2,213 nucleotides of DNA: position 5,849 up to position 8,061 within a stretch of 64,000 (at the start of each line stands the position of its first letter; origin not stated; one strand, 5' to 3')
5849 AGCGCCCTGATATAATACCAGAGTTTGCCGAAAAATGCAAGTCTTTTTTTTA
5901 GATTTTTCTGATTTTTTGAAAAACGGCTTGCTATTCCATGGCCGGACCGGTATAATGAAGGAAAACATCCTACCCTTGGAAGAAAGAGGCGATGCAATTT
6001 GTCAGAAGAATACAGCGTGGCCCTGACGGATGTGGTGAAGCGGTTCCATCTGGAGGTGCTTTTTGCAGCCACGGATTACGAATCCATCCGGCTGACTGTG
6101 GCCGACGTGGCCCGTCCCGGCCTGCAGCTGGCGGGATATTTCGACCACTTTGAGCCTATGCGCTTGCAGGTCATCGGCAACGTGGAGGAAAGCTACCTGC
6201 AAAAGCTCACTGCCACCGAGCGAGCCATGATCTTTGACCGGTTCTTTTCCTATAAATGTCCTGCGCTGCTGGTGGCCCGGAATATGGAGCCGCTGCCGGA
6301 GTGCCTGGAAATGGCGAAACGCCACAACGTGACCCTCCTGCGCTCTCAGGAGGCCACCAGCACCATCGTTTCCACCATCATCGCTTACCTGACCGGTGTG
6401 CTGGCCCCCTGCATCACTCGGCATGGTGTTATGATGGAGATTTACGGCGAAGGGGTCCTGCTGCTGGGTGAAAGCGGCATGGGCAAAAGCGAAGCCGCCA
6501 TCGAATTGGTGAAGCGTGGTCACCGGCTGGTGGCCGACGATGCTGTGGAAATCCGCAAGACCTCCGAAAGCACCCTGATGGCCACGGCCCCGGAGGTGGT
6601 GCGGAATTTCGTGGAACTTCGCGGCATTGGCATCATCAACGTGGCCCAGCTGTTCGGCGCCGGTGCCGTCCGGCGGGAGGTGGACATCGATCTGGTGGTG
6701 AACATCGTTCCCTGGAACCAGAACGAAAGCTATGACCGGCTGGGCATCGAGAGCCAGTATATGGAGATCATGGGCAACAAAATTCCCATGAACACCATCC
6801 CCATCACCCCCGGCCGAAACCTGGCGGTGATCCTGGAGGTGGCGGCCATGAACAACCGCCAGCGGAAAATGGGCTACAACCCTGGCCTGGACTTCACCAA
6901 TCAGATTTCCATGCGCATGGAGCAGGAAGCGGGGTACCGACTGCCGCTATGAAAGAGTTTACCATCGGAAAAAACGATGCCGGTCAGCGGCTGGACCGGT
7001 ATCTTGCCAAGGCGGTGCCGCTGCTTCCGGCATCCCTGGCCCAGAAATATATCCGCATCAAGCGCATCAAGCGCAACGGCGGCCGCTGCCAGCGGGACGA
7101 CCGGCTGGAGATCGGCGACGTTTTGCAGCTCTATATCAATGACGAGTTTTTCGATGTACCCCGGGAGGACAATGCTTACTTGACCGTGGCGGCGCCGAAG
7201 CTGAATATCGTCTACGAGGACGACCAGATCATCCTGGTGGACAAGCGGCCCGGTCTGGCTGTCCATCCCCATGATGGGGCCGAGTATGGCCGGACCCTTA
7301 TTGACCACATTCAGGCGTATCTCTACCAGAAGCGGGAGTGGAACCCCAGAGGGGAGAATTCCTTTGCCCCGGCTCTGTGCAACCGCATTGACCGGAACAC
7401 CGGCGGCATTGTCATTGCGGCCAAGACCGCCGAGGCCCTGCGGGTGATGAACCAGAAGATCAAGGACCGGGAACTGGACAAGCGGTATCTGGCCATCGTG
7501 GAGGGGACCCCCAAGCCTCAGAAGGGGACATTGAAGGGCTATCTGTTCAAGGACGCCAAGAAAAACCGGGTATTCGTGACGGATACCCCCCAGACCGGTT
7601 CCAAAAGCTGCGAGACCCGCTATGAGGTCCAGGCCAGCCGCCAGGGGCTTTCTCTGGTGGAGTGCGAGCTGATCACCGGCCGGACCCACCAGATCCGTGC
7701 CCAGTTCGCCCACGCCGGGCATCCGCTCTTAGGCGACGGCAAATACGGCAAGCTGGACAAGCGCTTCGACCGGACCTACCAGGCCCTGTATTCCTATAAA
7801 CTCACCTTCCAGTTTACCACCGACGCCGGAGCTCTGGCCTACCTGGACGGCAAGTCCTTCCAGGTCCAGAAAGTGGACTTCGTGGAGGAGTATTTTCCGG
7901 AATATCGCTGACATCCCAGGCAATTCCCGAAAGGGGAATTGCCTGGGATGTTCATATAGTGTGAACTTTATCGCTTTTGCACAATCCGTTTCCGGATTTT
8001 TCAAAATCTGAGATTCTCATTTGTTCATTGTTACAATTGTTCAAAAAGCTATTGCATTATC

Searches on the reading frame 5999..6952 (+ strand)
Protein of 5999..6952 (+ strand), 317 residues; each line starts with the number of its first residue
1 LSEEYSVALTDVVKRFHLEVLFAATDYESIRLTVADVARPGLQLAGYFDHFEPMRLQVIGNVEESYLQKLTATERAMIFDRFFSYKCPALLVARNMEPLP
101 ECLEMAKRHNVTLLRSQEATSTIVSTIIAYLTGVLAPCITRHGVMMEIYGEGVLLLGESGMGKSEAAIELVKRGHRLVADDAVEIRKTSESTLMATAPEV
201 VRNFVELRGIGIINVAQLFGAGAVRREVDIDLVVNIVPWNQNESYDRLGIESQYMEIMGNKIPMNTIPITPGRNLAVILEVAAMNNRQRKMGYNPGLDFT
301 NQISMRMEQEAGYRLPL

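Call 7: search_protein_families(library=pfam, proteins=[window:5999-6952:+], max_evalue=0.01)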
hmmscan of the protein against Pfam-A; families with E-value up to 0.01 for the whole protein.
window:5999-6952:+ (317 aa): 3 families
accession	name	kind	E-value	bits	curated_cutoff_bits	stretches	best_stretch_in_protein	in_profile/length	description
PF07475.17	Hpr_kinase_C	-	7.4e-67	224.6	33.3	1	135-302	3-170/171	HPr Serine kinase C-terminal domain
PF02603.21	Hpr_kinase_N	-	2.2e-39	134.7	24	1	7-131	1-125/125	HPr Serine kinase N terminus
PF07085.17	DRTGG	-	0.00021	21.5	25.2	1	42-127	29-102/105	DRTGG domain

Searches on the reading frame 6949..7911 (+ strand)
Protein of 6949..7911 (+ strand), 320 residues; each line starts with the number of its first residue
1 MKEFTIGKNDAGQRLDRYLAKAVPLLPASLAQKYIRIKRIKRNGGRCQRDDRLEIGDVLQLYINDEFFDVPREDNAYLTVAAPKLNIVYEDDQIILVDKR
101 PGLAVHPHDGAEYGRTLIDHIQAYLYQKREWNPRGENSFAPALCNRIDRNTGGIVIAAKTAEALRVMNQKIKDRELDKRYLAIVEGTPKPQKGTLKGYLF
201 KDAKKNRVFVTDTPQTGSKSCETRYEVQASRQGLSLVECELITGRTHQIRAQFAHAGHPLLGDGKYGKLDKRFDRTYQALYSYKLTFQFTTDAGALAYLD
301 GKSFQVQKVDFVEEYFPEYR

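Call 7: search_protein_families(library=pfam, proteins=[window:6949-7911:+], max_evalue=0.01)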
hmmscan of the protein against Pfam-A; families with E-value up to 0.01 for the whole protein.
window:6949-7911:+ (320 aa): 2 families
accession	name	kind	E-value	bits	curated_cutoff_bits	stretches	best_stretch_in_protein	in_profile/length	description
PF00849.27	PseudoU_synth_2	-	1.6e-32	113.3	26.8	1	94-255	2-152/152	RNA pseudouridylate synthase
PF01479.30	S4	-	0.00027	21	22.8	1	13-59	1-48/48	S4 domain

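Call 10: find_related_loci(query=window:6949-7911:+, collection=genome_contigs, flank=10000)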
Query window:6949-7911:+ (320 aa) in genome_contigs; peptide patterns used: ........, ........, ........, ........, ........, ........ (x = any residue, [..] = any of these).
600 stretches matched a pattern (row limit reached: there are more); 576 encode a relative of the query (tblastn E <= 1e-3); the best 80 are kept; 80 distinct loci.
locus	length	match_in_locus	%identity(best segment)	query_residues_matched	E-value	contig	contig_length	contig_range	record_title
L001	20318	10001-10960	97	1-320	0e+0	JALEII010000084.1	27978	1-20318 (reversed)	MAG: Clostridiales bacterium isolate SUG31 k141_8818120, whole genome shotgun sequence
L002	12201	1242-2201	89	1-320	0e+0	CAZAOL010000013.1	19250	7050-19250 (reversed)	MAG TPA_asm: uncultured Oscillospiraceae bacterium isolate SRP315200_co2_435 genome assembly, contig: NODE_2714_length_1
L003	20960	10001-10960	88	1-320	0e+0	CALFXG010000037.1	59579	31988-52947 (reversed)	MAG TPA_asm: uncultured Clostridia bacterium isolate ERR1430432_bin.112_CONCOCT_v1.1_MAG genome assembly, contig: ERZ130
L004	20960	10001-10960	88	1-320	0e+0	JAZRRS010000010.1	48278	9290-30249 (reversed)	MAG: Faecousia sp. isolate T1900045352_YK20190042.MAGScoT_cleanbin_000079 SGB_6764_k141_534353, whole genome shotgun seq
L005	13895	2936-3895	88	1-320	0e+0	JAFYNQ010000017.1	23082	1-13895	MAG: Oscillospiraceae bacterium isolate RGIG7255 Water_buffalos_Cecum-4__c73692, whole genome shotgun sequence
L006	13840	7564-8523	87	1-320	0e+0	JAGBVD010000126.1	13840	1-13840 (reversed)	MAG: Oscillospiraceae bacterium isolate RGIG9475 Yak_Cecum-4__c425950, whole genome shotgun sequence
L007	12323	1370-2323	88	1-318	0e+0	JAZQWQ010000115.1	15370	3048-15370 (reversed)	MAG: Faecousia sp. isolate T1900045165_TC20190159.MAGScoT_cleanbin_000051 SGB_5120_k141_548628, whole genome shotgun seq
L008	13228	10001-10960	87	1-320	0e+0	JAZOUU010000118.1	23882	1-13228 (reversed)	MAG: Faecousia sp. isolate T1900045531_YK20190225.MAGScoT_cleanbin_000012 SGB_7725_k141_2244466, whole genome shotgun se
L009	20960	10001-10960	86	1-320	0e+0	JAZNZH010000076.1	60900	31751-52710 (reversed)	MAG: Faecousia sp. isolate T1900044769_TS20190235.MAGScoT_cleanbin_000023 SGB_2440_k141_1936128, whole genome shotgun se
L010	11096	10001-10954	88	1-318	0e+0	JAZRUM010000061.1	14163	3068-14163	MAG: Faecousia sp. isolate T1900045336_YK20190025.MAGScoT_cleanbin_000087 SGB_6612_k141_2310824, whole genome shotgun se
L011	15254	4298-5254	87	1-319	0e+0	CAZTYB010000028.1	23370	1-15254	MAG TPA_asm: uncultured Oscillospiraceae bacterium isolate SRP225648_co1_456 genome assembly, contig: NODE_4991_length_2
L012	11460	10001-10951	88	1-317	0e+0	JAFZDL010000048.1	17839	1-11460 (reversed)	MAG: Oscillospiraceae bacterium isolate RGIG7666 Water_buffalos_Rectum-1__c370464, whole genome shotgun sequence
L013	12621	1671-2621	88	1-317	0e+0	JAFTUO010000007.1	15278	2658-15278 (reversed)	MAG: Oscillospiraceae bacterium isolate RGIG4163 Roe_deer_Colon-2__c55823, whole genome shotgun sequence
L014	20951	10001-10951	87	1-317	0e+0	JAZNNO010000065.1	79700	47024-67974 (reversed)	MAG: Faecousia sp. isolate T1900044654_TS20190120.MAGScoT_cleanbin_000064 SGB_1468_k141_126074, whole genome shotgun seq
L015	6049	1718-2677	88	1-320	0e+0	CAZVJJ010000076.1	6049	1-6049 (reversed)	MAG TPA_asm: uncultured Oscillospiraceae bacterium isolate SRP225648_co1_584 genome assembly, contig: NODE_33518_length_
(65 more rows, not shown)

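Call 18: find_encoding_contigs(protein=window:6949-7911:+, flank=9000, max_places=10)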
Protein window:6949-7911:+ (320 aa): 23 contigs read that carry it; 10 places shown.
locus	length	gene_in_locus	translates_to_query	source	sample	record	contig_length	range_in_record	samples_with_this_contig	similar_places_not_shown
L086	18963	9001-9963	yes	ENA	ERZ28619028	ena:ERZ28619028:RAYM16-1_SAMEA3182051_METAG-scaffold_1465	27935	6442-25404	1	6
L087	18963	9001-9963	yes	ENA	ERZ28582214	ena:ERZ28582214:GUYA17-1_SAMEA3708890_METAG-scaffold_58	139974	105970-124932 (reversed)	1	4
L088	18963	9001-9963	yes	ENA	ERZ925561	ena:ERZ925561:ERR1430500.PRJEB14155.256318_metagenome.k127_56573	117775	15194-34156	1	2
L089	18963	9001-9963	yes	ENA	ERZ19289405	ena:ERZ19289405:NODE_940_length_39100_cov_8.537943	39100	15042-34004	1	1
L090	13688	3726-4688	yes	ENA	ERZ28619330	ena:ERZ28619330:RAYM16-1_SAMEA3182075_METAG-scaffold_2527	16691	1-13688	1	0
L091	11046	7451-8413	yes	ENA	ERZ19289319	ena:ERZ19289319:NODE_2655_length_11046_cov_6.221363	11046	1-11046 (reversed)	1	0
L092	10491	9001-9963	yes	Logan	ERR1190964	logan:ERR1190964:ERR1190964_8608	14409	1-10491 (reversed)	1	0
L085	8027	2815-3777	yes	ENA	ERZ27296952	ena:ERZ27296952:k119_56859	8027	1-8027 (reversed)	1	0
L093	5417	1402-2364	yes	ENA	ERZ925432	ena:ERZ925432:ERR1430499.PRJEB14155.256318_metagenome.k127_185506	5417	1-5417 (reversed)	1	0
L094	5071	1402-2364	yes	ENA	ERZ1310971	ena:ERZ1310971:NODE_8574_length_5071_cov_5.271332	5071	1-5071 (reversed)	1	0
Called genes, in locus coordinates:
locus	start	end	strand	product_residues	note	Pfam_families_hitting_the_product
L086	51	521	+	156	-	-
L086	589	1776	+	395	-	PF00266:Aminotran_5, PF01041:DegT_DnrJ_EryC1 (weak)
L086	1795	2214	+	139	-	PF01592:NifU_N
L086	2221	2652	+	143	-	PF02082:Rrf2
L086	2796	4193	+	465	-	PF01554:MatE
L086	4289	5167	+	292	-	PF07261:DnaB_2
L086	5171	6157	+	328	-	PF01695:IstB_IS21, PF00308:Bac_DnaA (weak)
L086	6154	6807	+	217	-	PF00702:Hydrolase, PF12710:HAD, PF13419:HAD_2, PF13242:Hydrolase_like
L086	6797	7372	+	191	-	PF12917:YfbR-like, PF13023:HD_3, PF01966:HD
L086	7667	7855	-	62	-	PF00830:Ribosomal_L28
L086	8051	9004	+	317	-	PF02603:Hpr_kinase_N, PF07475:Hpr_kinase_C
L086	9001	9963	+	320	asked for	PF00849:PseudoU_synth_2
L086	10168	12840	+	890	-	-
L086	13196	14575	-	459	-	PF03023:MurJ, PF01554:MatE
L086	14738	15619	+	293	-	PF00198:2-oxoacid_dh (weak)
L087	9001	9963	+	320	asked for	PF00849:PseudoU_synth_2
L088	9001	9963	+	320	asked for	PF00849:PseudoU_synth_2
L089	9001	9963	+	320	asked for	PF00849:PseudoU_synth_2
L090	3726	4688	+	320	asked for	PF00849:PseudoU_synth_2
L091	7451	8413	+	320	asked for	PF00849:PseudoU_synth_2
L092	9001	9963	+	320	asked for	PF00849:PseudoU_synth_2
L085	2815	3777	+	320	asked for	PF00849:PseudoU_synth_2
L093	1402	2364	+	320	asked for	PF00849:PseudoU_synth_2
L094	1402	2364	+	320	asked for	PF00849:PseudoU_synth_2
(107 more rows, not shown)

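Call 44: list_cluster_members(proteins=[window:6949-7911:+, L097:14584-15546:-, L095:3854-4816:+, L097:11737-14379:-])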
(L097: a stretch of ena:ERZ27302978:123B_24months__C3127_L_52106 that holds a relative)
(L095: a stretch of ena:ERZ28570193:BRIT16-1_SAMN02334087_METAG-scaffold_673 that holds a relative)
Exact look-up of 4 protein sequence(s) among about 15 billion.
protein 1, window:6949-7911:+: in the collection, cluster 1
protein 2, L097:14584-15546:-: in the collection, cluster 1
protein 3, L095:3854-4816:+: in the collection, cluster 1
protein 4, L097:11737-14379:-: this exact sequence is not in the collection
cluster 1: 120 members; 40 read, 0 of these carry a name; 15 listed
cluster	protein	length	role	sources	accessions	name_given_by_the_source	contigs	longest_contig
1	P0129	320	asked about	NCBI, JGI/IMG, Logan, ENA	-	-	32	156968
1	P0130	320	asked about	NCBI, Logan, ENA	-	-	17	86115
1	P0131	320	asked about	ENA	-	-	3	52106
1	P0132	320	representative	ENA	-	-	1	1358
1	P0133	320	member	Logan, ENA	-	-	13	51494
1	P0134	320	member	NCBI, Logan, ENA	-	-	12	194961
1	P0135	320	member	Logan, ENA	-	-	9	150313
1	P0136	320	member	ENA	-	-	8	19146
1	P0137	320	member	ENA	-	-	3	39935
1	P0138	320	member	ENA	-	-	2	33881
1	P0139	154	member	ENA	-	-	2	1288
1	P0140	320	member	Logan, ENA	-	-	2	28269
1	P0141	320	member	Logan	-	-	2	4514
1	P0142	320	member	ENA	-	-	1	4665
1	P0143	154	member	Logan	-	-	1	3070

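Call 45: find_encoding_contigs(protein=P0130, flank=4500, max_places=10)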
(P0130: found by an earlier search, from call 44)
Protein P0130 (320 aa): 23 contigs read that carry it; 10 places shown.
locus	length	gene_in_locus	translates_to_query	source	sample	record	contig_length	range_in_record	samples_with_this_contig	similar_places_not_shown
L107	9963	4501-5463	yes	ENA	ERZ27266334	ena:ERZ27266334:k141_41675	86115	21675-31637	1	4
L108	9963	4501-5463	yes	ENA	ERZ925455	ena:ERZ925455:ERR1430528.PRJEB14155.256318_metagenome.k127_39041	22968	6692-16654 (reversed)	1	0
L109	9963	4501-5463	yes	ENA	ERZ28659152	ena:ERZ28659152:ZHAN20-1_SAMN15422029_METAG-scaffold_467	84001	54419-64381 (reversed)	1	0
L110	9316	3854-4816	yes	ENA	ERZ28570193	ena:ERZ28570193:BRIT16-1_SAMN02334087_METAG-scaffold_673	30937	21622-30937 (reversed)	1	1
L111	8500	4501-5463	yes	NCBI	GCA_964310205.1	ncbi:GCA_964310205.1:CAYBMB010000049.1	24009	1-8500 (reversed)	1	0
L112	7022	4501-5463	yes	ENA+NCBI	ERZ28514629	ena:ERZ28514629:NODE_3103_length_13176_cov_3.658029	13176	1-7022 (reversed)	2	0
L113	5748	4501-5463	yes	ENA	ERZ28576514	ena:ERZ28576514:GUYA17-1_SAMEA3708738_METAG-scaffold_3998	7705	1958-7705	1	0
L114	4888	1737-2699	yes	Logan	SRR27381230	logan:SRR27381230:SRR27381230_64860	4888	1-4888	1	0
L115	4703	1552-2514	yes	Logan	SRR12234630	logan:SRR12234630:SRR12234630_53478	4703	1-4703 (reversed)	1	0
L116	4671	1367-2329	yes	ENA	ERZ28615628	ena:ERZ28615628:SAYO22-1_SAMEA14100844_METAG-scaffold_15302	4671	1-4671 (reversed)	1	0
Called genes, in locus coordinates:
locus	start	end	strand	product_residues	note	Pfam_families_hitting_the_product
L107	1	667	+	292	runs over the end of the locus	PF07261:DnaB_2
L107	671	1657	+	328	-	PF01695:IstB_IS21, PF00308:Bac_DnaA (weak)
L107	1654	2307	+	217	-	PF00702:Hydrolase, PF12710:HAD, PF13419:HAD_2, PF13242:Hydrolase_like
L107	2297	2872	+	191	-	PF12917:YfbR-like, PF13023:HD_3, PF01966:HD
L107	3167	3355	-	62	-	PF00830:Ribosomal_L28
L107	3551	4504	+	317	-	PF02603:Hpr_kinase_N, PF07475:Hpr_kinase_C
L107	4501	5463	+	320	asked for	PF00849:PseudoU_synth_2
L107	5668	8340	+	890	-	-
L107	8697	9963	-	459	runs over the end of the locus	PF03023:MurJ, PF01554:MatE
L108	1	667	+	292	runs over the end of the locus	PF07261:DnaB_2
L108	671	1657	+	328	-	PF01695:IstB_IS21, PF00308:Bac_DnaA (weak)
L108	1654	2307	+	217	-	PF00702:Hydrolase, PF12710:HAD, PF13419:HAD_2, PF13242:Hydrolase_like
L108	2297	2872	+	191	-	PF12917:YfbR-like, PF13023:HD_3, PF01966:HD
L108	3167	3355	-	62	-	PF00830:Ribosomal_L28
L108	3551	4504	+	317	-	PF02603:Hpr_kinase_N, PF07475:Hpr_kinase_C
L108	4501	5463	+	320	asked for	PF00849:PseudoU_synth_2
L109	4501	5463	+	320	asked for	PF00849:PseudoU_synth_2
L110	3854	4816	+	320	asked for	PF00849:PseudoU_synth_2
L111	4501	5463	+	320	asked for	PF00849:PseudoU_synth_2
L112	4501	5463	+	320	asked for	PF00849:PseudoU_synth_2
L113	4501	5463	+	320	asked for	PF00849:PseudoU_synth_2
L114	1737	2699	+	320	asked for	PF00849:PseudoU_synth_2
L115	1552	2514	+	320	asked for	PF00849:PseudoU_synth_2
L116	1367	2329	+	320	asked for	PF00849:PseudoU_synth_2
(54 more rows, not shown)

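Call 46: find_encoding_contigs(protein=P0134, flank=4500, max_places=10)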
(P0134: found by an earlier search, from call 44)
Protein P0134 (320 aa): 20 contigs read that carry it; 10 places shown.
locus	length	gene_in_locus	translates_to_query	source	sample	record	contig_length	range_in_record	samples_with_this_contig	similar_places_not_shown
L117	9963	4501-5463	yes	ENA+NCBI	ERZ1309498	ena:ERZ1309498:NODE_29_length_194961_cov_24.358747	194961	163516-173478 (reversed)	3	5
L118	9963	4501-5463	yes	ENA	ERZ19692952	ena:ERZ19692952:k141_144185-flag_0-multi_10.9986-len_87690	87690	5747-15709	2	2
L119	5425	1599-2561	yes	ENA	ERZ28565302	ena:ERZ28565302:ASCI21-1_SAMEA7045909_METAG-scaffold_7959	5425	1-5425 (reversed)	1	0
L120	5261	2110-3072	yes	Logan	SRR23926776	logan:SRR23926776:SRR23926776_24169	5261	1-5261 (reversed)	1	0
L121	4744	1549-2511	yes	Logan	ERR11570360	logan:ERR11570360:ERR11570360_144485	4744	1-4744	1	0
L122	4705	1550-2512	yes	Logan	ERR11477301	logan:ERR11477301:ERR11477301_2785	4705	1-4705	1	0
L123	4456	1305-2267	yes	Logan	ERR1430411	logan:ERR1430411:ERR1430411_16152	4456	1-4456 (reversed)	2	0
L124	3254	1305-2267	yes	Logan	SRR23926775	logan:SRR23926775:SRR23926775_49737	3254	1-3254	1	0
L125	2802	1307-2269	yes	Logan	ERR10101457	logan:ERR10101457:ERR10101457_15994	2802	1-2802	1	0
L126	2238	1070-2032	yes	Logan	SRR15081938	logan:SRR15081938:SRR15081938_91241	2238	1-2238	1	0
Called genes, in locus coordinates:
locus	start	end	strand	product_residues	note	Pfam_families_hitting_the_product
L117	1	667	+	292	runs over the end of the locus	PF07261:DnaB_2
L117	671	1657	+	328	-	PF01695:IstB_IS21, PF00308:Bac_DnaA (weak)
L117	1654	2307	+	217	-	PF00702:Hydrolase, PF12710:HAD, PF13419:HAD_2, PF13242:Hydrolase_like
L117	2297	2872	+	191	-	PF12917:YfbR-like, PF13023:HD_3, PF01966:HD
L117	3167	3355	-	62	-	PF00830:Ribosomal_L28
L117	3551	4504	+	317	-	PF02603:Hpr_kinase_N, PF07475:Hpr_kinase_C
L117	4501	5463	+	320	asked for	PF00849:PseudoU_synth_2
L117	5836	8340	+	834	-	-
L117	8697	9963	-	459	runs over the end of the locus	PF03023:MurJ, PF01554:MatE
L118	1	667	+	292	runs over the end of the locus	PF07261:DnaB_2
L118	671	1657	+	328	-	PF01695:IstB_IS21, PF00308:Bac_DnaA (weak)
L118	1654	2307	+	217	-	PF00702:Hydrolase, PF12710:HAD, PF13419:HAD_2, PF13242:Hydrolase_like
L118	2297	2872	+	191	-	PF12917:YfbR-like, PF13023:HD_3, PF01966:HD (weak)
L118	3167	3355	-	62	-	PF00830:Ribosomal_L28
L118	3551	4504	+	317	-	PF02603:Hpr_kinase_N, PF07475:Hpr_kinase_C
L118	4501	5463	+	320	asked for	PF00849:PseudoU_synth_2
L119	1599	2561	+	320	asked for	PF00849:PseudoU_synth_2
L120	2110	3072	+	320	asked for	PF00849:PseudoU_synth_2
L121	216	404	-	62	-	PF00830:Ribosomal_L28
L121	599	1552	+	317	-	PF02603:Hpr_kinase_N, PF07475:Hpr_kinase_C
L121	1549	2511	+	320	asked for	PF00849:PseudoU_synth_2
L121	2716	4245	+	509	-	PF13306:LRR_5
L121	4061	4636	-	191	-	PF00440:TetR_N, PF13305:TetR_C_33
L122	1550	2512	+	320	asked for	PF00849:PseudoU_synth_2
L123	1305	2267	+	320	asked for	PF00849:PseudoU_synth_2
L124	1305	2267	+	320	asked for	PF00849:PseudoU_synth_2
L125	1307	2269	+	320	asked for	PF00849:PseudoU_synth_2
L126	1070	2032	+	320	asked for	PF00849:PseudoU_synth_2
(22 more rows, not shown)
